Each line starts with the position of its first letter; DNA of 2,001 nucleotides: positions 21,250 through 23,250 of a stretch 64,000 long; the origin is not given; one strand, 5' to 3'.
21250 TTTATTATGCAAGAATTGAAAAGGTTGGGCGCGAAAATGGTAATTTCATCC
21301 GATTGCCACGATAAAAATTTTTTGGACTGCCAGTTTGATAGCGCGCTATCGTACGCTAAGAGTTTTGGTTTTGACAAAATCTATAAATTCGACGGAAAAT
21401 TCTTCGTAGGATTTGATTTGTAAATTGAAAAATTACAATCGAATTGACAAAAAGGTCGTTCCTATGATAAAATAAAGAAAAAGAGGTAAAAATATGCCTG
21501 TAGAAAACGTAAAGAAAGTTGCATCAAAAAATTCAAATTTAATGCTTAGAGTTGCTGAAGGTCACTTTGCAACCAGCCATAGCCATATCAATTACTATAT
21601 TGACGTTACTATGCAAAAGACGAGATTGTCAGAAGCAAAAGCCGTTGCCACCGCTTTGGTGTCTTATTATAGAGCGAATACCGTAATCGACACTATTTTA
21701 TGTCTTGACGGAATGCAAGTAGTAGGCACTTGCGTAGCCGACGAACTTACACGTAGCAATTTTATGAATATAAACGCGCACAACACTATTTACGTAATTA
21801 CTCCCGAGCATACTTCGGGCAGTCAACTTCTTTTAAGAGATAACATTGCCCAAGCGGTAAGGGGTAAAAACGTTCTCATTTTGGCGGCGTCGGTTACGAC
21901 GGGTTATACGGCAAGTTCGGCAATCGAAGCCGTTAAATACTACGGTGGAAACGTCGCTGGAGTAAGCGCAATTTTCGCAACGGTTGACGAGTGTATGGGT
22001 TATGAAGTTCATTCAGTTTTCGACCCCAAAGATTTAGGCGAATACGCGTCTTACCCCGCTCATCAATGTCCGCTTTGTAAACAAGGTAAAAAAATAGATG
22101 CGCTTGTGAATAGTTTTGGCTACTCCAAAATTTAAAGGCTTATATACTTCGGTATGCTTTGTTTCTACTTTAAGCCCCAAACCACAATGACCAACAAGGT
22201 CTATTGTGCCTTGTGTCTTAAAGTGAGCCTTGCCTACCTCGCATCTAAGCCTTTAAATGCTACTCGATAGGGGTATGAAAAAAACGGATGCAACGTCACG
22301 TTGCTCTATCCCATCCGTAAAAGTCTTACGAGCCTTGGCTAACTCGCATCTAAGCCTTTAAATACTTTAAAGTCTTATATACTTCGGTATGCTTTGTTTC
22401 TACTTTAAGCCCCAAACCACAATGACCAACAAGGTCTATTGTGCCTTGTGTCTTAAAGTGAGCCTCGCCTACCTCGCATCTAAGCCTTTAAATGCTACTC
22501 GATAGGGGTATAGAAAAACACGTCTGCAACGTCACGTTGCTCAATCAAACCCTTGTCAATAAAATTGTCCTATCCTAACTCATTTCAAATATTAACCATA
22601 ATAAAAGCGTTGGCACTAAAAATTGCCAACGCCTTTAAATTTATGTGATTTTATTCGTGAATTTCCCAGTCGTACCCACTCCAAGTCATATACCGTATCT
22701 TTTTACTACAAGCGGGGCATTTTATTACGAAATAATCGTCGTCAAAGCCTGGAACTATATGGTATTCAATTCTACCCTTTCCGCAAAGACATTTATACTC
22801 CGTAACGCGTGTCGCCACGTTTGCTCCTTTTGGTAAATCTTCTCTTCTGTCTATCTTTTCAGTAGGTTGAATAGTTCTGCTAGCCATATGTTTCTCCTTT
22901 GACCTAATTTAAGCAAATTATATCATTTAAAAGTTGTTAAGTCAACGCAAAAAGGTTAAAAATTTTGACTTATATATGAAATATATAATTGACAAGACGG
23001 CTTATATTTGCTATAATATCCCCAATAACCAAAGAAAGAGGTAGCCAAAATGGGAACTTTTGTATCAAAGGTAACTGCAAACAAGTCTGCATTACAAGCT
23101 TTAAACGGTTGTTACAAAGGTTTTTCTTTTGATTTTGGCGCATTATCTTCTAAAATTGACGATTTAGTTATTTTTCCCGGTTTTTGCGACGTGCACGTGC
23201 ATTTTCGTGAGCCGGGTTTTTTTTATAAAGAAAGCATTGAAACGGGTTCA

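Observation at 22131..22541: Family of 127-nt long-hairpin elements with compensatory base-pair changes, confined to pyr/pur spacers (tandem pair here)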

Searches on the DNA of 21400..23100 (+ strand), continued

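Call 75: search_with_rna_model(model_id=R1, sources=[L106, L107, L108, L109, L110, L111], max_evalue=0.001)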
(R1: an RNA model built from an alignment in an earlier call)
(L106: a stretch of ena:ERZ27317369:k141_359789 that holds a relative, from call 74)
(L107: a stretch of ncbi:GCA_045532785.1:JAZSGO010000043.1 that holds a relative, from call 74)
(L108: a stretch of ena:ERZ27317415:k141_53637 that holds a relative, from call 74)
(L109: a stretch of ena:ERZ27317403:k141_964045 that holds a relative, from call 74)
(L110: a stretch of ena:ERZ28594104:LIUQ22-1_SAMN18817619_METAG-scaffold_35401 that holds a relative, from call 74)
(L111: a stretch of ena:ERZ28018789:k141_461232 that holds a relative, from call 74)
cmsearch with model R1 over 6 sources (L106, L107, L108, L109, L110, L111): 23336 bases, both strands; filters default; matches with E-value up to 0.001: 12.
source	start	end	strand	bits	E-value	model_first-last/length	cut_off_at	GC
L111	984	1110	+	144.8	1.2e-33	1-127/127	no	0.4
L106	3638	3765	+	110.3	4e-25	1-127/127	no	0.42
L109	2549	2676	+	110.3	4e-25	1-127/127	no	0.42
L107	3769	3895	+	110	4.9e-25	1-127/127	no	0.43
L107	3638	3765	+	109.3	7.4e-25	1-127/127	no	0.44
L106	3896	4022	+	108.8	9.8e-25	1-127/127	no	0.45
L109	2807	2933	+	108.8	9.8e-25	1-127/127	no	0.45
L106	3769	3895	+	55.4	1.7e-11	1-127/127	no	0.39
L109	2680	2806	+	55.4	1.7e-11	1-127/127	no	0.39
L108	3638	3724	+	52.9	7.2e-11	1-86/127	3'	0.41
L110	1839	1923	+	50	3.6e-10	1-84/127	3'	0.44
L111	1219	1256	+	25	0.00059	1-38/127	3'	0.29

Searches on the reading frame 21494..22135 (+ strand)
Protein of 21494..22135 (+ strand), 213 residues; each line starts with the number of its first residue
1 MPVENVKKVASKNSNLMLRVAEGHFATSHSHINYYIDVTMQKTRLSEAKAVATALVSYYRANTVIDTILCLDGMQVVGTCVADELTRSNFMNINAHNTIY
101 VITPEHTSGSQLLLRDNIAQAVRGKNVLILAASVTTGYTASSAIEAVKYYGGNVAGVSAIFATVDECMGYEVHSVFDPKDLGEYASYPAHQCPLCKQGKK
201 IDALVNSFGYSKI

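Call 11: search_protein_families(library=ncbifam, proteins=[window:21494-22135:+])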
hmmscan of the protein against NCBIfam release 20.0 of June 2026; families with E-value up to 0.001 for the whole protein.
window:21494-22135:+ (213 aa): 3 families
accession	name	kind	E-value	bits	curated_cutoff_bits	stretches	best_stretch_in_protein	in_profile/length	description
TIGR01367.1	pyrE_Therm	equivalog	1.2e-09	38.1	150.25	1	21-202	13-182/187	orotate phosphoribosyltransferase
NF002620.0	PRK02277.1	subfamily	7.2e-06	25.8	115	1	37-176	61-195/201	orotate phosphoribosyltransferase-like protein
NF005592.0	PRK07322.1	subfamily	9.5e-06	25.1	143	1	89-171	87-167/180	adenine phosphoribosyltransferase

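Call 74: find_encoding_contigs(protein=window:21494-22135:+, flank=3000, max_places=6)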
Protein window:21494-22135:+ (213 aa): 12 contigs read that carry it; 6 places shown.
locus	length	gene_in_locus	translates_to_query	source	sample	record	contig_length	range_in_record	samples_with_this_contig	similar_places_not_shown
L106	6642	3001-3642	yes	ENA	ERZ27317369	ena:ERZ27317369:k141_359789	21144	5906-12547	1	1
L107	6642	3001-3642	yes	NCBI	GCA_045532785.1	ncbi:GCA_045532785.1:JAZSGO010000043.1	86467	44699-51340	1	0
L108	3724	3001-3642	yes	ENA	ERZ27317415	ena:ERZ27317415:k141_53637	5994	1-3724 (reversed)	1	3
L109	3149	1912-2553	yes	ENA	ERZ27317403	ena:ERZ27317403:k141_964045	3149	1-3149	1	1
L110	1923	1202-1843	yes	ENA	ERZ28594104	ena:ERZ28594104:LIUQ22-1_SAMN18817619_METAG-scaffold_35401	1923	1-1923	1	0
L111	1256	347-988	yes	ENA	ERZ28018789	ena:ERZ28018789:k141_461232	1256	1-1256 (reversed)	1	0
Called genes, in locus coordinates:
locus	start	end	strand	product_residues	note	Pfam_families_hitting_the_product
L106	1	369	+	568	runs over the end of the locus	PF00664:ABC_membrane, PF00005:ABC_tran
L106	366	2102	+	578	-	PF00664:ABC_membrane, PF02463:SMC_N (faint), PF00005:ABC_tran, PF13304:AAA_21 (faint)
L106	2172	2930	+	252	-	PF02811:PHP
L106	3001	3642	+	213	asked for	-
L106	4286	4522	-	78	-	-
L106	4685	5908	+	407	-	PF12890:DHOase, PF01979:Amidohydro_1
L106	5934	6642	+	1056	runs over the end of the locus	PF25596:CPSase_L_D1, PF02786:CPSase_L_D2, PF07478:Dala_Dala_lig_C (weak), PF02787:CPSase_L_D3, PF25596:CPSase_L_D1, PF02786:CPSase_L_D2, PF07478:Dala_Dala_lig_C, PF02142:MGS, +5 more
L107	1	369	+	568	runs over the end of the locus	PF00664:ABC_membrane, PF00005:ABC_tran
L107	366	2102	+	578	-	PF00664:ABC_membrane, PF02463:SMC_N (faint), PF00005:ABC_tran, PF13304:AAA_21 (faint)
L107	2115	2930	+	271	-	PF02811:PHP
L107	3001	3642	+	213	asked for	-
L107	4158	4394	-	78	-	-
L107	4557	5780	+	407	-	PF12890:DHOase, PF01979:Amidohydro_1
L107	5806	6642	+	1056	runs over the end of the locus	PF25596:CPSase_L_D1, PF02786:CPSase_L_D2, PF07478:Dala_Dala_lig_C (weak), PF02787:CPSase_L_D3, PF25596:CPSase_L_D1, PF02786:CPSase_L_D2, PF07478:Dala_Dala_lig_C, PF02142:MGS, +5 more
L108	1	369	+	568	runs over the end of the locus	PF00664:ABC_membrane, PF00005:ABC_tran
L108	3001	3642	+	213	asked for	-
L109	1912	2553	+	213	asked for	-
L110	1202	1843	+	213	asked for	-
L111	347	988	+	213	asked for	-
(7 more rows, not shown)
